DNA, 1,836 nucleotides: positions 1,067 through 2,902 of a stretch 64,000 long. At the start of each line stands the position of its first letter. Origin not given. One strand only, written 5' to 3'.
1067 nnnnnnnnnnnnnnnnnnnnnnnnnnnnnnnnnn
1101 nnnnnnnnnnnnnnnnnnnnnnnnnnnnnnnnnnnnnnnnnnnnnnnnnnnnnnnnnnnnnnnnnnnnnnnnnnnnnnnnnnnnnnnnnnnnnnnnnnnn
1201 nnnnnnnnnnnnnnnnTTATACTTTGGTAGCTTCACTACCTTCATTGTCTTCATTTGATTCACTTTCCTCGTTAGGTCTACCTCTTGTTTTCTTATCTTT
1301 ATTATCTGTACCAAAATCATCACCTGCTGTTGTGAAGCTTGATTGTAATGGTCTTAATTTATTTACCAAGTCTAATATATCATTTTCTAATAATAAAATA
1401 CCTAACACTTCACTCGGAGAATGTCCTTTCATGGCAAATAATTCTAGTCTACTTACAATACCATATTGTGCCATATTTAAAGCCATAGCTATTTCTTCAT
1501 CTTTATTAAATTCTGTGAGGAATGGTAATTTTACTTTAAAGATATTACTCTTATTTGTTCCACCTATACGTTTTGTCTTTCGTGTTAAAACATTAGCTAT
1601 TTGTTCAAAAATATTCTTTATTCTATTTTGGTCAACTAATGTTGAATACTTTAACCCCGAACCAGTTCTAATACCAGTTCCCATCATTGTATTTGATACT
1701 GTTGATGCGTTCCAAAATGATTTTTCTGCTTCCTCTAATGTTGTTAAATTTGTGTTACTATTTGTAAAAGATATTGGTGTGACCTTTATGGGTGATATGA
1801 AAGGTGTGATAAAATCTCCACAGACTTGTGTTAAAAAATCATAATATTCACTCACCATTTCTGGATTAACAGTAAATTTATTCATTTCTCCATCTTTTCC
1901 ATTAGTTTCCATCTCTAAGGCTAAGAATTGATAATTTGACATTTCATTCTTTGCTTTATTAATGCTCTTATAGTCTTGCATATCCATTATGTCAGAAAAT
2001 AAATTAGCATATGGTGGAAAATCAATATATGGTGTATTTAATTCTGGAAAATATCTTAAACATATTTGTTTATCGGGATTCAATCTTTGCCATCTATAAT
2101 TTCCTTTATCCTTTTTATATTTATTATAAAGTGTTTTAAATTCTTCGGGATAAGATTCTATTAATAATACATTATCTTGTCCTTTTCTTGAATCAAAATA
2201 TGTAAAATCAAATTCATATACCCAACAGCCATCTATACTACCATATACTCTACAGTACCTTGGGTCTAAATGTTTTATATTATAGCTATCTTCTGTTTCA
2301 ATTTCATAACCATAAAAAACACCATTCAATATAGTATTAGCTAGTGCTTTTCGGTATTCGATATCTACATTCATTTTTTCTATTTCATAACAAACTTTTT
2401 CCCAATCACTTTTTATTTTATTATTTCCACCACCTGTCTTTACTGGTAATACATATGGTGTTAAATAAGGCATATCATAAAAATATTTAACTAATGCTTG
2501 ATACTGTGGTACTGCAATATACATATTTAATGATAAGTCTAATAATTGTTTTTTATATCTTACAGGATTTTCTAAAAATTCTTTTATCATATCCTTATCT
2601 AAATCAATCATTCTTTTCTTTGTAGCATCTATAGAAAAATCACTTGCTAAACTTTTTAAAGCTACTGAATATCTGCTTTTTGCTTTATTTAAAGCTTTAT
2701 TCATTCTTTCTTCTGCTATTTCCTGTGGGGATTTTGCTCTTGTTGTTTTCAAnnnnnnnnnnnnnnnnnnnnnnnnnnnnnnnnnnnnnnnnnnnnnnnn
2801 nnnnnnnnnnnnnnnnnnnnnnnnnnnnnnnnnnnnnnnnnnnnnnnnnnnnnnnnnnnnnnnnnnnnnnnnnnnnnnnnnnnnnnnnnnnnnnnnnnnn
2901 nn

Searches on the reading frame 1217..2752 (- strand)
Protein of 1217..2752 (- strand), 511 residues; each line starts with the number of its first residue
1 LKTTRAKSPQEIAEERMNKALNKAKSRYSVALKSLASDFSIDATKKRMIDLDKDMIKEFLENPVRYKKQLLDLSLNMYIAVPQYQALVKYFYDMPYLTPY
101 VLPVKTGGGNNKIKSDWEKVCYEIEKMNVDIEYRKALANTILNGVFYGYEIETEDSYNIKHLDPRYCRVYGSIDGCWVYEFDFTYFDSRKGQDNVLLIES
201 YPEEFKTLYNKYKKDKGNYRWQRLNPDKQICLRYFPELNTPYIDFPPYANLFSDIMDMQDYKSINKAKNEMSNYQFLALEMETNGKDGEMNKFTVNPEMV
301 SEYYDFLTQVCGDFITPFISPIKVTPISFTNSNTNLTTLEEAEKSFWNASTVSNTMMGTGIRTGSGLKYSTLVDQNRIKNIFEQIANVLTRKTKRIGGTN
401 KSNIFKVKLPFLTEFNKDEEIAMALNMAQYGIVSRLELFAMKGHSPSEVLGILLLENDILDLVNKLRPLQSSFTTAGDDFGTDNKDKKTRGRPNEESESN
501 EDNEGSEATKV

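Call 48: search_protein_families(library=pfam, alignment_id=A2, max_evalue=0.0001)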
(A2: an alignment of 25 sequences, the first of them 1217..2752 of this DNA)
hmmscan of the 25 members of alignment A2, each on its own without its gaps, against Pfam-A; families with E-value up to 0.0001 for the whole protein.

A. member 1, window:1217-2752:- (511 aa): 0 families

B. families by the number of members that match (of 25 scanned): 22 families
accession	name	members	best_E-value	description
PF00580.27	UvrD-helicase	1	2.1e-48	UvrD/REP helicase N-terminal domain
PF13361.12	UvrD_C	1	1.1e-37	UvrD-like helicase C-terminal domain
PF03374.19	ANT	1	7.9e-23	Phage antirepressor protein KilAC domain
PF07282.18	Cas12f1-like_TNB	1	1.4e-20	Cas12f1-like, TNB domain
PF00574.28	CLP_protease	1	3.4e-18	Clp protease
PF10996.14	Beta-Casp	1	3.3e-16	Beta-Casp domain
PF13245.12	AAA_19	1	1.2e-15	AAA domain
PF12323.14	HTH_OrfB_IS605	1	3.6e-15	Helix-turn-helix domain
PF01467.32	CTP_transf_like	1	4.3e-15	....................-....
PF01385.25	OrfB_IS605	1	1.6e-13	Probable transposase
PF10544.15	T5orf172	1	1.2e-12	T5orf172 domain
PF07521.17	RMMBL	1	8.5e-12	Zn-dependent metallo-hydrolase RNA specificity domain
PF13455.12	MUG113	1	6.5e-11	Meiotically up-regulated gene 113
PF06941.18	NT5C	1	4.5e-10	5' nucleotidase, deoxy (Pyrimidine), cytosolic type C protein (NT5C)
PF13521.12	AAA_28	1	9.5e-10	AAA domain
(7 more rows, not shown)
